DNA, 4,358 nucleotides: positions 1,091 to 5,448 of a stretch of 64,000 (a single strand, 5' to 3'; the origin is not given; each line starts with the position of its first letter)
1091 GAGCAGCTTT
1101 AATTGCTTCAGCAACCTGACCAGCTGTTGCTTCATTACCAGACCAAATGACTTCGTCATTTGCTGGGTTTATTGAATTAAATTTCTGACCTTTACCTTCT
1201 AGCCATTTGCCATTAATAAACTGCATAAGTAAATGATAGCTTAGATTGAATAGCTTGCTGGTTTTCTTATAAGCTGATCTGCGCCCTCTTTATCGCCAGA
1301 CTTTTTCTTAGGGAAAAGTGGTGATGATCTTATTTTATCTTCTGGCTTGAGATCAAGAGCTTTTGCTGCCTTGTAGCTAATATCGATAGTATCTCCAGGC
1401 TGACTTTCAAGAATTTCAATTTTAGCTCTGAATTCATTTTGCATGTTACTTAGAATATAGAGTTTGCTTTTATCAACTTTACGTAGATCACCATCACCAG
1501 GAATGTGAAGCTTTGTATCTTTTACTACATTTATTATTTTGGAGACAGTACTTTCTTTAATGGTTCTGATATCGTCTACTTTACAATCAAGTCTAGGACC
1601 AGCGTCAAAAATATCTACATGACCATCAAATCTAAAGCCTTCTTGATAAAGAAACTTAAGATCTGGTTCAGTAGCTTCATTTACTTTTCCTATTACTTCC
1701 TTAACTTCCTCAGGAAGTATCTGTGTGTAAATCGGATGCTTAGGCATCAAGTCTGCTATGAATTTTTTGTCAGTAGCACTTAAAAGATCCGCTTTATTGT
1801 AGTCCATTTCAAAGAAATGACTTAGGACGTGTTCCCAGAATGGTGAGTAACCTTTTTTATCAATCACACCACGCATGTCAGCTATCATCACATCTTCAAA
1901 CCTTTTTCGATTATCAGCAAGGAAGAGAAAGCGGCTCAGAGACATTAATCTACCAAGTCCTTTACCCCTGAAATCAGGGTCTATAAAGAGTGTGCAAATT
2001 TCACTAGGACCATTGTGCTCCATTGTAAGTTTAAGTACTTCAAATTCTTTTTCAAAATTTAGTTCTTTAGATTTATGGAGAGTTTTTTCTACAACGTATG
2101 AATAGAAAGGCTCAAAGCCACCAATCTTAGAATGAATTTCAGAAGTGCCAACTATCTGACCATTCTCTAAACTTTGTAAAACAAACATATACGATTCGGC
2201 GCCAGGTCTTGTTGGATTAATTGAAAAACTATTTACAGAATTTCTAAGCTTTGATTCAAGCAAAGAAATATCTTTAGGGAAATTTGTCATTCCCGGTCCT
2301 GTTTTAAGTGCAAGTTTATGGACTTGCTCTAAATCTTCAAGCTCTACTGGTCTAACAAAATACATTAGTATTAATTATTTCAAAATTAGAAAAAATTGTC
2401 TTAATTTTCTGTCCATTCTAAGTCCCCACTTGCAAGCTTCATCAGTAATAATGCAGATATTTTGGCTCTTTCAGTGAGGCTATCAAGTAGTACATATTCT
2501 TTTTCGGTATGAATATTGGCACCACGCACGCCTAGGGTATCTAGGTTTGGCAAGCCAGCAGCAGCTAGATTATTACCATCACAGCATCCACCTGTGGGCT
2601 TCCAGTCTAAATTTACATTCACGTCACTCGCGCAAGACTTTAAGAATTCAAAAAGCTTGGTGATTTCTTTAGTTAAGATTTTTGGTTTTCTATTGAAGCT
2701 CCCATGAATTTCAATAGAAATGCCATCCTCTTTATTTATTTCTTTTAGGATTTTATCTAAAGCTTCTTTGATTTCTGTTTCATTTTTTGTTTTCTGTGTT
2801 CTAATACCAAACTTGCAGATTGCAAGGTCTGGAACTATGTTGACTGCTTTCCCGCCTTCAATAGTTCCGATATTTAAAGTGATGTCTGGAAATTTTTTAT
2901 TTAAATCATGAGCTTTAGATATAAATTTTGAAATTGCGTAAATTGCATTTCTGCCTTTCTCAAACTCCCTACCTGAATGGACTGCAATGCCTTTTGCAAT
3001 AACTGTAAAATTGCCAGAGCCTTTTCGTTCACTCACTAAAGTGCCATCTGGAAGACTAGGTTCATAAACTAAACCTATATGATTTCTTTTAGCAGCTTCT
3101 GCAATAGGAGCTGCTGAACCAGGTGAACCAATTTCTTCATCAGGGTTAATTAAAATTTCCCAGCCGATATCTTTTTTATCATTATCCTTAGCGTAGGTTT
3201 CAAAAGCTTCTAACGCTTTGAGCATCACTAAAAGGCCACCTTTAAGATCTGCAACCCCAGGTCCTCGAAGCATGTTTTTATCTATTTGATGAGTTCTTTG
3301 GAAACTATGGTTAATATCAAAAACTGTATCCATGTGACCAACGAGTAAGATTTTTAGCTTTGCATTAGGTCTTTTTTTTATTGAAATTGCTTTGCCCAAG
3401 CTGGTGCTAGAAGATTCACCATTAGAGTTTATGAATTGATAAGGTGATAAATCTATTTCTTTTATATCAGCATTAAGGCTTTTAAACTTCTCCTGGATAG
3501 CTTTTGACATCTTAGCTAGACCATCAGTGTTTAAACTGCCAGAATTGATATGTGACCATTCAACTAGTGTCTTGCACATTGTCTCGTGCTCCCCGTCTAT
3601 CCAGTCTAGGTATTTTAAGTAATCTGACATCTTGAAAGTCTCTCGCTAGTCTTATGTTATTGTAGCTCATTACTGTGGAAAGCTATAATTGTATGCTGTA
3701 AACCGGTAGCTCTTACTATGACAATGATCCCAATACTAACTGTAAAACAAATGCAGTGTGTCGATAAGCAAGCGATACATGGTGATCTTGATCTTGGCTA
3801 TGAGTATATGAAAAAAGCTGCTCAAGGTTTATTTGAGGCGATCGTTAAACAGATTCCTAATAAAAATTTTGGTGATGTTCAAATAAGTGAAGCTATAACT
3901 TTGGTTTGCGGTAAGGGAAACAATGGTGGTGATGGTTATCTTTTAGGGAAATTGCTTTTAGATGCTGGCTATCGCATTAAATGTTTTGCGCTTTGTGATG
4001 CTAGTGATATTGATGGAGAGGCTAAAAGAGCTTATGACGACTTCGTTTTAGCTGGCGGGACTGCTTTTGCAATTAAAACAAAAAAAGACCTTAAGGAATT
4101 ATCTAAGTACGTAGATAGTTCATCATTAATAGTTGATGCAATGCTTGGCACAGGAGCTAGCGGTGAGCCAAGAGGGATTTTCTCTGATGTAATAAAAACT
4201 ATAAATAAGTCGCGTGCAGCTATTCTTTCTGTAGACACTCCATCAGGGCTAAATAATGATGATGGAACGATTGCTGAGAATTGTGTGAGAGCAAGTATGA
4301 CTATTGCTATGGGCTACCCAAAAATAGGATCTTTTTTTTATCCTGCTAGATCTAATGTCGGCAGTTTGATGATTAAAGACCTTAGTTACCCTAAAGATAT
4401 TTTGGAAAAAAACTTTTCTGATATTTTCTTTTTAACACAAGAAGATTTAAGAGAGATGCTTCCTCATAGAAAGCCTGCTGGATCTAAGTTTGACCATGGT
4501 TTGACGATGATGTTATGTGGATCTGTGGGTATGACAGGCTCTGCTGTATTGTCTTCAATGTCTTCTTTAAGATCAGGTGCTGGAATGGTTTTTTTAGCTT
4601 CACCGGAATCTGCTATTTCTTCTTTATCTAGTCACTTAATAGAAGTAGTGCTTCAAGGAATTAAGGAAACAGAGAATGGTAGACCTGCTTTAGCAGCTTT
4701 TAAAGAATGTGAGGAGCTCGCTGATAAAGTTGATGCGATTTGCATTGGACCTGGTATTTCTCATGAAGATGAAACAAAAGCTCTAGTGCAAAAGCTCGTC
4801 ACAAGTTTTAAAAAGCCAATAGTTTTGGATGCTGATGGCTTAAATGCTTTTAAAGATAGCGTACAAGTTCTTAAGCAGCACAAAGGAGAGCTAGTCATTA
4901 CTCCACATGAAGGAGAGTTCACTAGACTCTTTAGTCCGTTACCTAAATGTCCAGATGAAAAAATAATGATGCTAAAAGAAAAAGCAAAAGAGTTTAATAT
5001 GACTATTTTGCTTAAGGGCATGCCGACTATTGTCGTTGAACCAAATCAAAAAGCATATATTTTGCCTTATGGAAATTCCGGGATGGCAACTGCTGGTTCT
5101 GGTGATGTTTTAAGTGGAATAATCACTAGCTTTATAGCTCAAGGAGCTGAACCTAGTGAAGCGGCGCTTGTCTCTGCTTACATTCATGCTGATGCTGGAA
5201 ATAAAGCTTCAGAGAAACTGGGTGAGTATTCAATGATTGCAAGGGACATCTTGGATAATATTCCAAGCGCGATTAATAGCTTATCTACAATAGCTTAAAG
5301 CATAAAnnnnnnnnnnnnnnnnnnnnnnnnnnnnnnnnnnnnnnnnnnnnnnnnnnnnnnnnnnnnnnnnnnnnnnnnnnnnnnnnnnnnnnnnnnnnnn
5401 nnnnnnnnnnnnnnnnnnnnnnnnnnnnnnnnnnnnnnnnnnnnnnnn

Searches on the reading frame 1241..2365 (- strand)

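Call 93: search_protein_families(library=pfam, proteins=[window:1241-2365:-], max_evalue=0.00001)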
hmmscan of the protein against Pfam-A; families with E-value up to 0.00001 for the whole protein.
window:1241-2365:- (374 aa): 1 family
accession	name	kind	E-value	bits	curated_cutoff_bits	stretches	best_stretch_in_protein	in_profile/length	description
PF04958.18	AstA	-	4.8e-115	384.2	29.4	1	1-347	1-335/337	Arginine N-succinyltransferase beta subunit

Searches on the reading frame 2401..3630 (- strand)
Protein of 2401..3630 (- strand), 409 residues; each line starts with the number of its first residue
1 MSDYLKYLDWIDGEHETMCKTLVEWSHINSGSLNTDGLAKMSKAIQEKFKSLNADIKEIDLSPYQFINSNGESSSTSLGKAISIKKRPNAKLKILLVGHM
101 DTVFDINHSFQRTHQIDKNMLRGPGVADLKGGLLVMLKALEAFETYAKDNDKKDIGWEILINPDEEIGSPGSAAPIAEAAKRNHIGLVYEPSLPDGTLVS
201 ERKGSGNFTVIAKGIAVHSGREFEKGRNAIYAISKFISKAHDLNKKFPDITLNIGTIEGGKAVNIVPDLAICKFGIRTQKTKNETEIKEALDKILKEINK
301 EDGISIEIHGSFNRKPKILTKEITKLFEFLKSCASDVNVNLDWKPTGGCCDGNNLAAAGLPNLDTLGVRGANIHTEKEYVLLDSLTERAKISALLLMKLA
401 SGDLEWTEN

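Call 93: search_protein_families(library=pfam, proteins=[window:2401-3630:-], max_evalue=0.00001)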
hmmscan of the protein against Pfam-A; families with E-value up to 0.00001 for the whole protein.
window:2401-3630:- (409 aa): 2 families
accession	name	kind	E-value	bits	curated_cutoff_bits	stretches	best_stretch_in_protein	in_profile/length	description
PF07687.19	M20_dimer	-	7.7e-23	80.9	21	1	201-302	2-106/107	Peptidase dimerisation domain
PF01546.33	Peptidase_M20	-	8.9e-23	81.7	24.6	1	95-397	1-205/206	Peptidase family M20/M25/M40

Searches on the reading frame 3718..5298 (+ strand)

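Call 93: search_protein_families(library=pfam, proteins=[window:3718-5298:+], max_evalue=0.00001)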
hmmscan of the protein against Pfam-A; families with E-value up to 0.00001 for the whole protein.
window:3718-5298:+ (526 aa): 2 families
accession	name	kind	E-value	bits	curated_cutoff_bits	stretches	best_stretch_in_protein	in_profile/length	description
PF01256.23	Carb_kinase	-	3.3e-56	190.9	27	1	265-516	3-241/242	NAD(P)H-hydrate dehydratase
PF03853.21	YjeF_N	-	3e-40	138.4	24.9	1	30-204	4-169/169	YjeF-related protein N-terminus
